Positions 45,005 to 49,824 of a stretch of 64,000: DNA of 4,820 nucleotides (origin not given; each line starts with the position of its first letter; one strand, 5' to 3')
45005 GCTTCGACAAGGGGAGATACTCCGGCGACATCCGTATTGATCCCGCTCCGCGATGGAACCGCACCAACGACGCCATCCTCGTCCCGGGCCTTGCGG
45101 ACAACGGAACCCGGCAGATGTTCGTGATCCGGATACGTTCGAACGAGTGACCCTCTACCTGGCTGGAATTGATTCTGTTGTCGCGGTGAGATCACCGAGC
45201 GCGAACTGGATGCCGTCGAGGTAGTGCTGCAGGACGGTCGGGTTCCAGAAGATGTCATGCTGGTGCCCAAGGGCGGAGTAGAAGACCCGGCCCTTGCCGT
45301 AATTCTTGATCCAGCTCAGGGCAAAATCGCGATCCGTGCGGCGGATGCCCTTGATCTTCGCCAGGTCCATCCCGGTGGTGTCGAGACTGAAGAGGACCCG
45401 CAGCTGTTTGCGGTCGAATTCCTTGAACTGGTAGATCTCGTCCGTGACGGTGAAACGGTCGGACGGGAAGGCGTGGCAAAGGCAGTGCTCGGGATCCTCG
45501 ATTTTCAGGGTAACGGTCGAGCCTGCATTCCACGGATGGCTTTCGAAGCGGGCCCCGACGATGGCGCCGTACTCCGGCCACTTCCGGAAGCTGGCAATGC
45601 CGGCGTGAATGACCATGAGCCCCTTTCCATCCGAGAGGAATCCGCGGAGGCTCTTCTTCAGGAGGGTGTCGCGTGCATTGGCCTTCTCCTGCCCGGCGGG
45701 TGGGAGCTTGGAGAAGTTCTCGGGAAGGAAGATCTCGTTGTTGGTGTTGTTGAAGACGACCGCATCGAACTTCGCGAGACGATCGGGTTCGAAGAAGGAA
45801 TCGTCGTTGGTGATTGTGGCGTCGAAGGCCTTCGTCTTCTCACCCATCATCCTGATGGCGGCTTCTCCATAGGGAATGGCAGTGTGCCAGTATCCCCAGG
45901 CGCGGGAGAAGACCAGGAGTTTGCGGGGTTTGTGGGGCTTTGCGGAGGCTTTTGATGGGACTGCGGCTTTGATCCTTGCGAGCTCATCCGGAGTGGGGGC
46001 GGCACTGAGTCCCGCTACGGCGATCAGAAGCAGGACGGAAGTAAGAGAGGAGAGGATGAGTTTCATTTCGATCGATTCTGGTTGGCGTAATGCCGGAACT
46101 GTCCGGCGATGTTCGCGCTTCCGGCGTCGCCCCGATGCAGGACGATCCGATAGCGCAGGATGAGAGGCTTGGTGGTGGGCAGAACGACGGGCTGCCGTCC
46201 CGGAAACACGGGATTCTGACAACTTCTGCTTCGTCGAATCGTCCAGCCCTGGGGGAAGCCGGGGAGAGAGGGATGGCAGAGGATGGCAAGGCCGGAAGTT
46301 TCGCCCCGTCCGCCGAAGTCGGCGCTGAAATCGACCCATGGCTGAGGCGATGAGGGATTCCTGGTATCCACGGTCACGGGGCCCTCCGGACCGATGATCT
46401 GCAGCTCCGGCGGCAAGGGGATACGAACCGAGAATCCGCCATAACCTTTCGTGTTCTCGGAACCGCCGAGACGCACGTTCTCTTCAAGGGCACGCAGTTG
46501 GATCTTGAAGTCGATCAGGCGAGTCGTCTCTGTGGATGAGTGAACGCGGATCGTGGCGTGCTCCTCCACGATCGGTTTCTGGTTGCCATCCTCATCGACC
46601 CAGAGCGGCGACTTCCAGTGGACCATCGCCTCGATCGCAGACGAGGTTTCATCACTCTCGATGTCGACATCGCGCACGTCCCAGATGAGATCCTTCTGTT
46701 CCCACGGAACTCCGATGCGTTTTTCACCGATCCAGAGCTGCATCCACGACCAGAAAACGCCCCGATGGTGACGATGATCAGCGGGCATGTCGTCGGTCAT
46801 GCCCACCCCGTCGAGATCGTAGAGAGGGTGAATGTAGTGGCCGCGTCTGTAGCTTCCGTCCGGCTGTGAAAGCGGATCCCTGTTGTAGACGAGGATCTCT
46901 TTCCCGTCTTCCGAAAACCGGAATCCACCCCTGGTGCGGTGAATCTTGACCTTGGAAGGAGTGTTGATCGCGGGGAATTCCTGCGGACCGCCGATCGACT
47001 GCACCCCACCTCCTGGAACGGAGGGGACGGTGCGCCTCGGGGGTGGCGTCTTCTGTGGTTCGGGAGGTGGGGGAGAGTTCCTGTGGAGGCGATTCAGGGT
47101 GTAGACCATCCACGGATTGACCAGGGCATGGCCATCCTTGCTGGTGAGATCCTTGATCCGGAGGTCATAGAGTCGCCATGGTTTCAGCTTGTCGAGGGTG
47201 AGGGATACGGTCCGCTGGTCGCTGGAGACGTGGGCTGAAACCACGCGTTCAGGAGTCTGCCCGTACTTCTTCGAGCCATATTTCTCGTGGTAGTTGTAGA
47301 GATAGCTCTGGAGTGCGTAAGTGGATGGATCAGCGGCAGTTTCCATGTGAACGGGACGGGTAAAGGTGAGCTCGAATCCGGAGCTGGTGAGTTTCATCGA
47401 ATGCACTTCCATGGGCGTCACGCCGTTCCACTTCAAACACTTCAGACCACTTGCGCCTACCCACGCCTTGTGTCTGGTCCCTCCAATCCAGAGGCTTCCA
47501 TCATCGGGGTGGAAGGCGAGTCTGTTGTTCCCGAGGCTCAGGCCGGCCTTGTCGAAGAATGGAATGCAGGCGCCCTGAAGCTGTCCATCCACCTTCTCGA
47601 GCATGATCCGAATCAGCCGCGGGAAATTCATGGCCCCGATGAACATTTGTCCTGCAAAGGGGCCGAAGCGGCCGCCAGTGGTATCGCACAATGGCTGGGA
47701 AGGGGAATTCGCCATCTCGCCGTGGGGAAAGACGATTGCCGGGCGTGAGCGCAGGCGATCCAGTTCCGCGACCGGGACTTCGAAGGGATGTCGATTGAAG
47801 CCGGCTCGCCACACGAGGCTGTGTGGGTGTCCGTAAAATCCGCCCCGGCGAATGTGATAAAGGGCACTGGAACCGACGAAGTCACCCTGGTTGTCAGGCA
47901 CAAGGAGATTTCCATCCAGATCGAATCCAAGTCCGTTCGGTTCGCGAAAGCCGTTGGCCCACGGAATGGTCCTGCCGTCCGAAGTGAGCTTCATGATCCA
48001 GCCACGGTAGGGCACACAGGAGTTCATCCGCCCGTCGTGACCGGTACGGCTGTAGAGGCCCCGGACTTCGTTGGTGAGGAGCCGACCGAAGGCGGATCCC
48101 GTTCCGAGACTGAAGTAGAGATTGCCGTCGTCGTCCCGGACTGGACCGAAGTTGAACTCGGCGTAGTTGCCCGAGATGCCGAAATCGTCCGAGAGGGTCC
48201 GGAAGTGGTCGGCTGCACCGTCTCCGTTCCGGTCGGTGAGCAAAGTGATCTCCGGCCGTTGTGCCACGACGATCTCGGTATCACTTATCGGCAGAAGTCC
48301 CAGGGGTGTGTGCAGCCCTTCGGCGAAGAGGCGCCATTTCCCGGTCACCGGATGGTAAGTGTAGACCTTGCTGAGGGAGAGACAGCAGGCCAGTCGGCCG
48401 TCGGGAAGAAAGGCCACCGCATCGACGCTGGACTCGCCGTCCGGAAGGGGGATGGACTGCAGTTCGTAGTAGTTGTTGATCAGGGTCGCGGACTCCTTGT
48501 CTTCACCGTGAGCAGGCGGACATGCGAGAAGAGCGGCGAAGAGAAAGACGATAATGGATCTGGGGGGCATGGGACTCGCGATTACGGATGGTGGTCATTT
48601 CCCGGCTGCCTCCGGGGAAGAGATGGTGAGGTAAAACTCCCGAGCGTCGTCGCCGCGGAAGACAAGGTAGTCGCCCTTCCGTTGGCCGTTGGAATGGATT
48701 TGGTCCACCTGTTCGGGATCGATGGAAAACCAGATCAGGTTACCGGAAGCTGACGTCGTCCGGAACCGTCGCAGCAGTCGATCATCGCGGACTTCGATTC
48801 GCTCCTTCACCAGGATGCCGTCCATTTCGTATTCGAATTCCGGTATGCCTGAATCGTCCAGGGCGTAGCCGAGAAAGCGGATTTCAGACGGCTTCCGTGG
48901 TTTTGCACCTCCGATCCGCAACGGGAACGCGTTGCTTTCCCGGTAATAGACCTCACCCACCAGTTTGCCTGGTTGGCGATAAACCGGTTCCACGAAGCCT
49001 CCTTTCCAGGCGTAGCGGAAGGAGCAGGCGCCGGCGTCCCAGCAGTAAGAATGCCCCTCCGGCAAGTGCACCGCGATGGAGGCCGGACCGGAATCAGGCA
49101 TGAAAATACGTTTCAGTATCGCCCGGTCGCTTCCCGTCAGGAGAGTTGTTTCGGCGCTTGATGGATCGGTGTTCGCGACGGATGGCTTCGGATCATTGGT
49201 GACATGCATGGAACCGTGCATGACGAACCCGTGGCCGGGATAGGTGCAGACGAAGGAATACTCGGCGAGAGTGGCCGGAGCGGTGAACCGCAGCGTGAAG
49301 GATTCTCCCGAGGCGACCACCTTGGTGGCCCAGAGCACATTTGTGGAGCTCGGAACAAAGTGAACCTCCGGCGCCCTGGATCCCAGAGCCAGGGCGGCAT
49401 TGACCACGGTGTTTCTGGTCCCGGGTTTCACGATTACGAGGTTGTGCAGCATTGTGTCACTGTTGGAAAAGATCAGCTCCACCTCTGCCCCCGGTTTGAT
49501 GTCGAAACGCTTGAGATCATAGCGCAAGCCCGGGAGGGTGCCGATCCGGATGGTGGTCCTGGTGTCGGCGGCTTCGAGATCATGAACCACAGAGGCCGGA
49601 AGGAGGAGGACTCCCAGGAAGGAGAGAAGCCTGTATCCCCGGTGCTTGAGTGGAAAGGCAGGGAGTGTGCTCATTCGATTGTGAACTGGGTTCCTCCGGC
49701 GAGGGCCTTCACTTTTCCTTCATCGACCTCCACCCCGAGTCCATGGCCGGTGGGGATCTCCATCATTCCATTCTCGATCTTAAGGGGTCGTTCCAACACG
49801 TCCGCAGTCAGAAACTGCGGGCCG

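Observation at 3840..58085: Eight paralogous HzsA-architecture beta-propeller c-type cytochromes clustered in one non-anammox island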

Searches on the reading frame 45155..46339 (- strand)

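Call 5: search_protein_families(library=pfam, proteins=[window:45155-46339:-], max_evalue=0.001)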
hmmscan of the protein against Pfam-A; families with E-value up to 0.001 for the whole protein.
window:45155-46339:- (394 aa): 1 family
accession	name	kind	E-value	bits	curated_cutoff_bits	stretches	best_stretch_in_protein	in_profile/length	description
PF06283.17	ThuA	-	2.9e-42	145.7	33.4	1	140-380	1-209/209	Trehalose utilisation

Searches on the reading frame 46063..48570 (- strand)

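Call 5: search_protein_families(library=pfam, proteins=[window:46063-48570:-], max_evalue=0.001)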
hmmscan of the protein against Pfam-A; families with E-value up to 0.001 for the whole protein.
window:46063-48570:- (835 aa): 3 families
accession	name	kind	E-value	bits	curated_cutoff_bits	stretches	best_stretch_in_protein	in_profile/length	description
PF14100.11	DUF6807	-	1.6e-41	143.1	27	1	553-825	5-269/270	Family of unknown function (DUF6807)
PF23500.1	DUF7133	-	7.5e-09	35.8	27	1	78-159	75-154/385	Domain of unknown function (DUF7133)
PF07995.17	GSDH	-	0.00013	21.8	25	1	146-326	122-290/332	Glucose / Sorbosone dehydrogenase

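Call 20: search_protein_families(library=ncbifam, proteins=[window:46063-48570:-], max_evalue=0.01)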
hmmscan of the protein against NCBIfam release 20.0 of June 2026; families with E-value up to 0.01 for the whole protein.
window:46063-48570:- (835 aa): 1 family
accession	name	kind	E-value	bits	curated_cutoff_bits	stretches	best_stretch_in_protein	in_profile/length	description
TIGR02604.1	Piru_Ver_Nterm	subfamily_domain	1.6e-09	37.6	122.2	1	80-228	65-203/367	PVC-type heme-binding CxxCH protein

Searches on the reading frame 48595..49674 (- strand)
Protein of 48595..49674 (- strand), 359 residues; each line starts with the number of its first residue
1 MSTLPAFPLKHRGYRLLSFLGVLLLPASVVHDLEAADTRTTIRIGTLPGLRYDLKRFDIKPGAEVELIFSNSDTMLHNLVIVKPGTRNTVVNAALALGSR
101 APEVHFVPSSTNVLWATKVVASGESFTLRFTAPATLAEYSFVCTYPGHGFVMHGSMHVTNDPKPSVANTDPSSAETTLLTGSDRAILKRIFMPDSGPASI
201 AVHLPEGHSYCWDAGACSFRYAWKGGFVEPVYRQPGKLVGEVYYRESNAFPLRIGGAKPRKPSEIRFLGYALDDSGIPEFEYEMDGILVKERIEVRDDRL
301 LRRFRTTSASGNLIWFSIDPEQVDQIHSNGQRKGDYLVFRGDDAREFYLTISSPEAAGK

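Call 5: search_protein_families(library=pfam, proteins=[window:48595-49674:-], max_evalue=0.001)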
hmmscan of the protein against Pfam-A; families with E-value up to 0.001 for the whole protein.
window:48595-49674:- (359 aa): 1 family
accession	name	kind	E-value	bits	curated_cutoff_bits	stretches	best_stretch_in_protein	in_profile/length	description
PF00127.26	Copper-bind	-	1.6e-09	38.5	21.2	1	50-158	12-98/99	Copper binding proteins, plastocyanin/azurin family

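Call 20: search_protein_families(library=ncbifam, proteins=[window:48595-49674:-], max_evalue=0.01)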
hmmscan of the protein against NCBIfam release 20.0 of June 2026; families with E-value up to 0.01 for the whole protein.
window:48595-49674:- (359 aa): 2 families
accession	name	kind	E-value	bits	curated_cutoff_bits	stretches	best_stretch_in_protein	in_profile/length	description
TIGR02695.1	azurin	equivalog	8e-11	42.4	105.1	1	72-157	39-124/125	azurin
TIGR03095.1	rusti_cyanin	equivalog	0.00012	22.3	146.7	1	57-150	54-138/148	rusticyanin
